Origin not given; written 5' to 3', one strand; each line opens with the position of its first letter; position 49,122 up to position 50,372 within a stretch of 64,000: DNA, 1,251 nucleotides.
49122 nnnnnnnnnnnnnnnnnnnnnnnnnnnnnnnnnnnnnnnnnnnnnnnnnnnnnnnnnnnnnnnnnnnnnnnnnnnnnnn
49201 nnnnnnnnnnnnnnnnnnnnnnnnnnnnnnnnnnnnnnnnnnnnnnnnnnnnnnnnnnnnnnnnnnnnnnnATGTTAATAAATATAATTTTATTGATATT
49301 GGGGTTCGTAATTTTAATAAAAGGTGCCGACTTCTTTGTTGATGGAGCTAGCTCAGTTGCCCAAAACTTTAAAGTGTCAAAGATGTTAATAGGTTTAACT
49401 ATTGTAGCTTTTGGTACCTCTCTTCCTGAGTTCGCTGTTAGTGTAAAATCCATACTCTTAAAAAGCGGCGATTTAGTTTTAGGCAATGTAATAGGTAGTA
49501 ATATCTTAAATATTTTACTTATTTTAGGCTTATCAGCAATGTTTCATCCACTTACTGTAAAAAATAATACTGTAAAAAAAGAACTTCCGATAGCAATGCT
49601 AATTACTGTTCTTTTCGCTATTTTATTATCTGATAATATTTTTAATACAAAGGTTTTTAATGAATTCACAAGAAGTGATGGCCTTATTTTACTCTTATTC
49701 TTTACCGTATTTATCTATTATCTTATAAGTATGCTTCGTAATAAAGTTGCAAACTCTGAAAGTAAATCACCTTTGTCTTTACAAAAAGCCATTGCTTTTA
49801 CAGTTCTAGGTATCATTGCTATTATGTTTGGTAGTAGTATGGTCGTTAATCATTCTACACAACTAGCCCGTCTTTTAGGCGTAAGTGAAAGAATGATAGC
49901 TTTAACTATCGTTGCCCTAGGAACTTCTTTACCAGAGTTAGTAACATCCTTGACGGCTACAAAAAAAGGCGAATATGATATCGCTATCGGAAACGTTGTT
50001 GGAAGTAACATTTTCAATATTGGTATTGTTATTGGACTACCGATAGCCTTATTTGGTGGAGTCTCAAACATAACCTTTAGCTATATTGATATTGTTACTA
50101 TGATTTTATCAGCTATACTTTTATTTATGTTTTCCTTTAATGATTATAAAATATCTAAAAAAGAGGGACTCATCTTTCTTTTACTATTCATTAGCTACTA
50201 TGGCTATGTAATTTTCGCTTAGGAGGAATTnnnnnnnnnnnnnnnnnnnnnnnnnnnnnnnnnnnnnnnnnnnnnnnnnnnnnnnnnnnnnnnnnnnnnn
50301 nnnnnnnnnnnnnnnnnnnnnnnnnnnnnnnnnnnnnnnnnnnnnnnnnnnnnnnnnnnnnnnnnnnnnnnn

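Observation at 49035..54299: T-box leader separated from ileS by two inserted CaCA antiporter genes (T-box–caca–caca–ileS operon)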

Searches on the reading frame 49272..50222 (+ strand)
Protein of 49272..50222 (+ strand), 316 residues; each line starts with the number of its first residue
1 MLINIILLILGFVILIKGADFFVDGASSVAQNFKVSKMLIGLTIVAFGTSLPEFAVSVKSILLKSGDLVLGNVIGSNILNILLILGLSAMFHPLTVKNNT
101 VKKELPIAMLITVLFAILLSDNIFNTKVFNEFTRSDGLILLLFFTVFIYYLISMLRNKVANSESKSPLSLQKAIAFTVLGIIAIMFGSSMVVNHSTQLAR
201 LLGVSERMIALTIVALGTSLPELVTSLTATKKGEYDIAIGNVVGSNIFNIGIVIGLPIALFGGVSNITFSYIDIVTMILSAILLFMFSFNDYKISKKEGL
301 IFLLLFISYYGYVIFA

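Call 6: search_protein_families(library=pfam, proteins=[window:49272-50222:+])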
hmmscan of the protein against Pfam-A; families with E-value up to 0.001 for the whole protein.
window:49272-50222:+ (316 aa): 1 family
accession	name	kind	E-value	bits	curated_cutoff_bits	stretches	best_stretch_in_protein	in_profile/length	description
PF01699.29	Na_Ca_ex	-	1.9e-65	219.9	24.9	2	5-152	3-150/151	Sodium/calcium exchanger protein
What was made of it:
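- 49272..50222 (+): caca1: NCX_Mj/YrbG-type Ca2+/Na+ antiporter, 316 aa; RBS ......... at 49260-49268. Pfam PF01699 twice, 219.9 bits (call 6).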

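Call 11: find_homologous_proteins(query=window:49272-50222:+)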
Query window:49272-50222:+ (316 aa): 8000 proteins with E <= 0.001 among 8000 candidates; the best 120 are listed.
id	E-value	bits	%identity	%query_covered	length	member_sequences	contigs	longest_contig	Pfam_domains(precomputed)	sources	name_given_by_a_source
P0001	1.4e-182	624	100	100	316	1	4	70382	PF01699.30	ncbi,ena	-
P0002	2.1e-182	623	100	100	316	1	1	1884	PF01699.30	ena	-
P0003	7.0e-182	621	99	100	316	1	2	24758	PF01699.30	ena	-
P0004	8.4e-180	614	98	100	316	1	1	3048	PF01699.30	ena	-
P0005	4.5e-175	599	69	86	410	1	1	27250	PF01699.30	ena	-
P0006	4.3e-160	550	85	97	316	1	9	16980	PF01699.30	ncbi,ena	-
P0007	5.6e-155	533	82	100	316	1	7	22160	PF01699.30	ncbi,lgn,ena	-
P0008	7.2e-151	520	81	100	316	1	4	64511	PF01699.30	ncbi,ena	-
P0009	1.1e-149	516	80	100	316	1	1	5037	PF01699.30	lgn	-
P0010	5.1e-141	487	62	99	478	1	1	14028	PF01699.30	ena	-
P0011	2.2e-139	482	75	95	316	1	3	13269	PF01699.30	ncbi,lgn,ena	-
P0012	4.0e-139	481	75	99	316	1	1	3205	PF01699.30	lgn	-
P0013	4.2e-139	481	74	100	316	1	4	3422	PF01699.30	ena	-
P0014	4.8e-139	481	74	100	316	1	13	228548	PF01699.30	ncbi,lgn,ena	-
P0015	7.1e-139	480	76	99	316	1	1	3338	PF01699.30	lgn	-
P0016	7.5e-139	480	74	100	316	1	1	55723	PF01699.30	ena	-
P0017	7.6e-139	480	74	100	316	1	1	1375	PF01699.30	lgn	-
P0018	9.8e-139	480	75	99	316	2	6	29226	PF01699.30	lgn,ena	-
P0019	1.2e-138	479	74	100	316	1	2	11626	PF01699.30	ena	-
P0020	1.5e-138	479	73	100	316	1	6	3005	PF01699.30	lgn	-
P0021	1.7e-138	479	74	100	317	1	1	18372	PF01699.30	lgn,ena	-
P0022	2.7e-138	478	75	99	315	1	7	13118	PF01699.30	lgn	-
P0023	3.6e-138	478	72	100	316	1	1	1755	PF01699.30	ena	-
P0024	3.7e-138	478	75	99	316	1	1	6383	PF01699.30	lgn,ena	-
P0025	4.1e-138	478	73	100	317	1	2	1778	PF01699.30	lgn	-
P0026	4.6e-138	478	73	96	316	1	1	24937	PF01699.30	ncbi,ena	-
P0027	5.2e-138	477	73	100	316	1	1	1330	PF01699.30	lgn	-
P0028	6.7e-138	477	76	100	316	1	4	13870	PF01699.30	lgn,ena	-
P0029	7.4e-138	477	73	97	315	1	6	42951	PF01699.30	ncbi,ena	-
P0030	8.6e-138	477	76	100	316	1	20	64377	PF01699.30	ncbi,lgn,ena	-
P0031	9.1e-138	477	75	99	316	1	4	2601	PF01699.30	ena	-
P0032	1.1e-137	476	76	100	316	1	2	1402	PF01699.30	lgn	-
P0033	1.1e-137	476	73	97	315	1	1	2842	PF01699.30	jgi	-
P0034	1.3e-137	476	74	100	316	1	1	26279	PF01699.30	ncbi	-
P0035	1.4e-137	476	75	99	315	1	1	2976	PF01699.30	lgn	-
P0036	2.0e-137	475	75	99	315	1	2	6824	PF01699.30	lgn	-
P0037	2.4e-137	475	75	100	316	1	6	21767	PF01699.30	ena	-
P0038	2.5e-137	475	73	100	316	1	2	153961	PF01699.30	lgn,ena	-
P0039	2.7e-137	475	74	100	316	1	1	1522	PF01699.30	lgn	-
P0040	2.7e-137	475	73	97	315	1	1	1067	PF01699.30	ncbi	-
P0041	3.0e-137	475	73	100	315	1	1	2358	PF01699.30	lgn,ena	-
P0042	3.1e-137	475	75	100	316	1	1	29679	PF01699.30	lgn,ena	-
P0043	3.1e-137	475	75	100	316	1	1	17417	PF01699.30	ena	-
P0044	3.1e-137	475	72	100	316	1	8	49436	PF01699.30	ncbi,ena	-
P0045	3.6e-137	475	75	100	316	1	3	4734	PF01699.30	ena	-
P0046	4.2e-137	474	72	97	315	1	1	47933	PF01699.30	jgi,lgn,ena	-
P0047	4.9e-137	474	73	99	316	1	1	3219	PF01699.30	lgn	-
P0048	5.0e-137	474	73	97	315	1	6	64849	PF01699.30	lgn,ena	-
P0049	5.2e-137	474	73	100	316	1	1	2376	PF01699.30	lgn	-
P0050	5.4e-137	474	74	100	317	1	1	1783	PF01699.30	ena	-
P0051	5.5e-137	474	72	100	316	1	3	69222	PF01699.30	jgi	-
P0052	5.5e-137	474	75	100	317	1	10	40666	PF01699.30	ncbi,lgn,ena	-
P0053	5.6e-137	474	73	96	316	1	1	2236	PF01699.30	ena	-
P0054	5.8e-137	474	73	100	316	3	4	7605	PF01699.30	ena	-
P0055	7.1e-137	474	74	100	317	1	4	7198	PF01699.30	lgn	-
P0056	8.2e-137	473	72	97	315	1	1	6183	PF01699.30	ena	-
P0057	8.4e-137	473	72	97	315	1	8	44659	PF01699.30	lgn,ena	-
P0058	9.7e-137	473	73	100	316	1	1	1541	PF01699.30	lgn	-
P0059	1.0e-136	473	75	99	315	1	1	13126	PF01699.30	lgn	-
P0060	1.1e-136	473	72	100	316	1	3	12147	PF01699.30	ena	-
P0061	1.1e-136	473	72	100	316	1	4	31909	PF01699.30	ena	-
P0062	1.2e-136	473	73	99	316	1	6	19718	PF01699.30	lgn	-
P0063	1.3e-136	473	73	100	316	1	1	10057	PF01699.30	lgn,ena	-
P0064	1.6e-136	472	71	100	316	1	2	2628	PF01699.30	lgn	-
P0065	1.9e-136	472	74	97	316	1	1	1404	PF01699.30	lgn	-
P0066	2.0e-136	472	74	100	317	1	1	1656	PF01699.30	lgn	-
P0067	2.3e-136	472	75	100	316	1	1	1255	PF01699.30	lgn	-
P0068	2.4e-136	472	72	100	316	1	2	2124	PF01699.30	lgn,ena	-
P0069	2.4e-136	472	73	100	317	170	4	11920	PF01699.30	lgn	-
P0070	2.7e-136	472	72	100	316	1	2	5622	PF01699.30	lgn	-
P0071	2.7e-136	472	74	100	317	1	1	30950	PF01699.30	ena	-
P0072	2.8e-136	472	72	100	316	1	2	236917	PF01699.30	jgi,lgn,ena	-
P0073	3.0e-136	472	72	100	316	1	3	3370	PF01699.30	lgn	-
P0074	3.4e-136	471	73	100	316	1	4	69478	PF01699.30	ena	-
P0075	3.5e-136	471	72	100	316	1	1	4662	PF01699.30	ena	-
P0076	3.6e-136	471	74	100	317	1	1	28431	PF01699.30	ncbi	-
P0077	3.8e-136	471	72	100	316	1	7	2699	PF01699.30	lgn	-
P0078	3.8e-136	471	73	100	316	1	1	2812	PF01699.30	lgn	-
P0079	4.0e-136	471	72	100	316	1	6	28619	PF01699.30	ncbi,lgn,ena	-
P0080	4.2e-136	471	72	97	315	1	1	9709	PF01699.30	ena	-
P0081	4.2e-136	471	72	100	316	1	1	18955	PF01699.30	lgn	-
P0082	4.2e-136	471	73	100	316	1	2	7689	PF01699.30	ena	-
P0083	4.2e-136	471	72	100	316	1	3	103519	PF01699.30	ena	-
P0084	5.1e-136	471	72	100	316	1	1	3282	PF01699.30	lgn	-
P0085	5.3e-136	471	72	100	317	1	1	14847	PF01699.30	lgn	-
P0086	5.4e-136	471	72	97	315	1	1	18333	PF01699.30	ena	-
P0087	5.4e-136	471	73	99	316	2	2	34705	PF01699.30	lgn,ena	-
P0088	5.6e-136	471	71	100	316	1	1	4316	PF01699.30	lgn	-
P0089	5.9e-136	471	72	100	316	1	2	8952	PF01699.30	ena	-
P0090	6.1e-136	471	73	100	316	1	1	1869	PF01699.30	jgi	-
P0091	6.1e-136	471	72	100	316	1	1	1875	PF01699.30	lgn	-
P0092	6.2e-136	471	72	100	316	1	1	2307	PF01699.30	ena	-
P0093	6.5e-136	470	71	100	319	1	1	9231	PF01699.30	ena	-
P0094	6.7e-136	470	73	99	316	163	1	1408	PF01699.30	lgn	-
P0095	6.9e-136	470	72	100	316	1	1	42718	PF01699.30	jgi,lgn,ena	-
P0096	7.5e-136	470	72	100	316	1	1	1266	PF01699.30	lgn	-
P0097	7.8e-136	470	72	100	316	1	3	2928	PF01699.30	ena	-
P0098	8.0e-136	470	74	100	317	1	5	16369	PF01699.30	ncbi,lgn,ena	-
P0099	8.3e-136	470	73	100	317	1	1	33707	PF01699.30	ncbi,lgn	-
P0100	8.6e-136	470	72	100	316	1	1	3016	PF01699.30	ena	-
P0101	9.2e-136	470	71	99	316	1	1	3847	PF01699.30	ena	-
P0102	9.3e-136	470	73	100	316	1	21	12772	PF01699.30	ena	-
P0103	9.8e-136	470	72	100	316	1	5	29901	PF01699.30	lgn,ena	-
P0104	9.8e-136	470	72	100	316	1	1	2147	PF01699.30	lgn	-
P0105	1.0e-135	470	71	100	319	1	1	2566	PF01699.30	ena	-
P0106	1.0e-135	470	73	100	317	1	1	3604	PF01699.30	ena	-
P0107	1.0e-135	470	72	100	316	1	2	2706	PF01699.30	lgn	-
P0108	1.0e-135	470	71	100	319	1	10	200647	PF01699.30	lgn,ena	-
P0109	1.1e-135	470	72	100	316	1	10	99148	PF01699.30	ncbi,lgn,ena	-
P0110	1.1e-135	470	72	99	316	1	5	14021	PF01699.30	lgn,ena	-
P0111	1.1e-135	470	73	100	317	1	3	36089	PF01699.30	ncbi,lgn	-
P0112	1.2e-135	470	72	100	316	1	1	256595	PF01699.30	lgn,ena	-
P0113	1.2e-135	470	71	100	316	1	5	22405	PF01699.30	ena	-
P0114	1.2e-135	470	72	100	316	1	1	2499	PF01699.30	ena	-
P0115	1.3e-135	470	73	100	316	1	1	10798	PF01699.30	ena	-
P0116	1.4e-135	469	72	99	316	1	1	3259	PF01699.30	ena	-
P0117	1.5e-135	469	71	100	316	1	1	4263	PF01699.30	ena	-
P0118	1.5e-135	469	73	100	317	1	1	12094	PF01699.30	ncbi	-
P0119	1.5e-135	469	72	99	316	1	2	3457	PF01699.30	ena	-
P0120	1.6e-135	469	72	100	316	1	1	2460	PF01699.30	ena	-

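Call 23: search_protein_families(library=ncbifam, proteins=[window:49272-50222:+], max_evalue=0.01)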
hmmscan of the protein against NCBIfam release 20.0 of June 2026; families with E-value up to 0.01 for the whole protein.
window:49272-50222:+ (316 aa): 6 families
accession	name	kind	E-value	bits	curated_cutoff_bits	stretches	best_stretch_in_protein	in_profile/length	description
TIGR00367.1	TIGR00367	hypoth_equivalog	4.4e-71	239.5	179.65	1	2-309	2-312/312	calcium/sodium antiporter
NF008005.0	PRK10734.1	equivalog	2.1e-67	227.6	432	1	1-311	1-314/325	calcium/sodium antiporter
TIGR00927.1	2A1904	subfamily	2.5e-18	65.2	710.1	2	171-286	1044-1165/1209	K+-dependent Na+/Ca+ exchanger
TIGR00846.1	caca2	superfamily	3.9e-14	52.3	317.45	2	161-309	215-367/372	calcium/proton exchanger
TIGR00845.1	caca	equivalog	4.3e-12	44.7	679.85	2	176-257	751-833/921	sodium/calcium exchanger 1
TIGR00378.1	cax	equivalog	2.3e-06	27.1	211.15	1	71-306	82-341/349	calcium/proton exchanger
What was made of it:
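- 49272..50222 (+): NCBIfam TIGR00367 at 239.5 bits against a cut-off of 179.65 (call 23).
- It passes the curated calcium/sodium antiporter model TIGR00367 (call 23).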

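Call 30: find_related_loci(query=window:49272-50222:+, collection=metagenome_contigs, flank=4000)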
Query window:49272-50222:+ (316 aa) in metagenome_contigs; peptide patterns used: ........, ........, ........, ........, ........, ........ (x = any residue, [..] = any of these).
448 stretches matched a pattern; 230 encode a relative of the query (tblastn E <= 1e-3); the best 80 are kept; 80 distinct loci.
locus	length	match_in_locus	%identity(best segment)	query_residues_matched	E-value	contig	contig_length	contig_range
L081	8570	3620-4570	74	1-316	7e-149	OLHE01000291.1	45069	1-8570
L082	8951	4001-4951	73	1-316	1e-148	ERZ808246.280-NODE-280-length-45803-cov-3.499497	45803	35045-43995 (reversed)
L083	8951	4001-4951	73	1-316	1e-148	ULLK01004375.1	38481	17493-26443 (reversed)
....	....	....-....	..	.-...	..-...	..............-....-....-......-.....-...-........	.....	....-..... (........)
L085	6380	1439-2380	71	1-314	1e-147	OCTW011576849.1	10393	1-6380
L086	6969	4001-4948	71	1-316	2e-147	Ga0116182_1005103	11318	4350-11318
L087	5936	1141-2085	71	1-316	3e-147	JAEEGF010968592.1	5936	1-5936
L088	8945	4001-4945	71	1-316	2e-146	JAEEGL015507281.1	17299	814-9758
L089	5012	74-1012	71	1-314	2e-146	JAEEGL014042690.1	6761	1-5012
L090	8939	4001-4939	73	3-314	2e-145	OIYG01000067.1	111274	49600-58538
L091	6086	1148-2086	73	3-314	2e-145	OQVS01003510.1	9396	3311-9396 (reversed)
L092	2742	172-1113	71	1-314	5e-152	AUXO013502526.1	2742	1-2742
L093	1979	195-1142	71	1-316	1e-154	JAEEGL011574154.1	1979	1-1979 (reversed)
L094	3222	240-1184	70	1-315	1e-149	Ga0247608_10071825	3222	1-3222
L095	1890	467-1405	72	2-314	3e-154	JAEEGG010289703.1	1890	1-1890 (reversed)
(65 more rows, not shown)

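Call 34: search_solved_structures(query=window:49272-50222:+, show_alignments=1, max_evalue=0.00001)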
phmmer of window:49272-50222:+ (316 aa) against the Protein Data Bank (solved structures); distinct sequences matched with E-value up to 0.00001: 9.
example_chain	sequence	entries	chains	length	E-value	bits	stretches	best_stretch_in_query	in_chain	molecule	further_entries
5hwy_A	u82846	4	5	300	1.7e-41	145.9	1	4-307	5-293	Uncharacterized membrane protein MJ0091 | sodium,calcium exchanger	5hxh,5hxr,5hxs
5jdf_A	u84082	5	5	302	2.1e-41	145.5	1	4-307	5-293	Uncharacterized membrane protein MJ0091 | sodium-calcium exchanger NCX_Mj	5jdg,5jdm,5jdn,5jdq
5hwx_A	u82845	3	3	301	2.2e-41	145.5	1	4-307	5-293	sodium,calcium exchanger | Uncharacterized membrane protein MJ0091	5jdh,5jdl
5hxc_A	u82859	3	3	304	2.2e-41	145.5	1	4-307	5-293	sodium,calcium exchanger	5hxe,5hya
3v5s_A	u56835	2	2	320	2.7e-41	145.2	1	4-307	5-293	Sodium/Calcium Exchanger | Uncharacterized membrane protein MJ0091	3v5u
8jp0_A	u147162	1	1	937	6.3e-09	39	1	179-289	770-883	Sodium/calcium exchanger 1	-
8sgi_A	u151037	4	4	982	7.1e-09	38.8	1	179-289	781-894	Sodium/calcium exchanger 1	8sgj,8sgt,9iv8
9ps1_B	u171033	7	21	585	1.4e-06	31.3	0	7-113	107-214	NCLX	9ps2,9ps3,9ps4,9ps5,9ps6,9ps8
9z4i_A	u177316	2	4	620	1.6e-06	31.1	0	7-113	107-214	Mitochondrial sodium/calcium exchanger protein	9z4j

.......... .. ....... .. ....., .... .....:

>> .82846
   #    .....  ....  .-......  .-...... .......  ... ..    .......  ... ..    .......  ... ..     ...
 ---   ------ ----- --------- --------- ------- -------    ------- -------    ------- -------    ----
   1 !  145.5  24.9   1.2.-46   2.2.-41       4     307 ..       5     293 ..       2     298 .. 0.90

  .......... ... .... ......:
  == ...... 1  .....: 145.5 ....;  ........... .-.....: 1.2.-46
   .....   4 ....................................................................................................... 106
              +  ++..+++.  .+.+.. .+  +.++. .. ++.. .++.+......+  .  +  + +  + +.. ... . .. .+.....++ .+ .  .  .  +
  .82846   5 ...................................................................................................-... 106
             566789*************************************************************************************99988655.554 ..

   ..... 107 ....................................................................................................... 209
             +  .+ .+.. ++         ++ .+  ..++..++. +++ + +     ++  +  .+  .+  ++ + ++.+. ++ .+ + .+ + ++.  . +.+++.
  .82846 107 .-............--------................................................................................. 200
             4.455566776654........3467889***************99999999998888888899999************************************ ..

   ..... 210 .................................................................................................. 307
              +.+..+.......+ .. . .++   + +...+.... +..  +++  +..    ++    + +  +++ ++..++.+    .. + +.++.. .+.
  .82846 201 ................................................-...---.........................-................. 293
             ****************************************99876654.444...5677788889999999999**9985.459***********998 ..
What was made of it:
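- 49272..50222 (+): NCX_Mj (5hwy/3v5u) E 1.7e-41, with all ion-site positions conserved except D240->N (call 34).
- On CaCA superfamily, YrbG/NCX_Mj type: CaCA1 has 11 of 12 identical, plus D240N (call 34 alignment).
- Closest known: Amino-acid-sensing leaders in front of ion-antiporter-family genes. Different: Here the transporter sits inside the synthetase operon, the family is CaCA rather than NhaC, and the ion-site residues argue for a genuine Na+/Ca2+ exchanger (call 34).
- Closest known: NCX_Mj. Same: E 1.7e-41, and TIGR00367 is passed (calls 23, 34).
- CaCA1 has the NCX_Mj ion-site residues (call 34).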
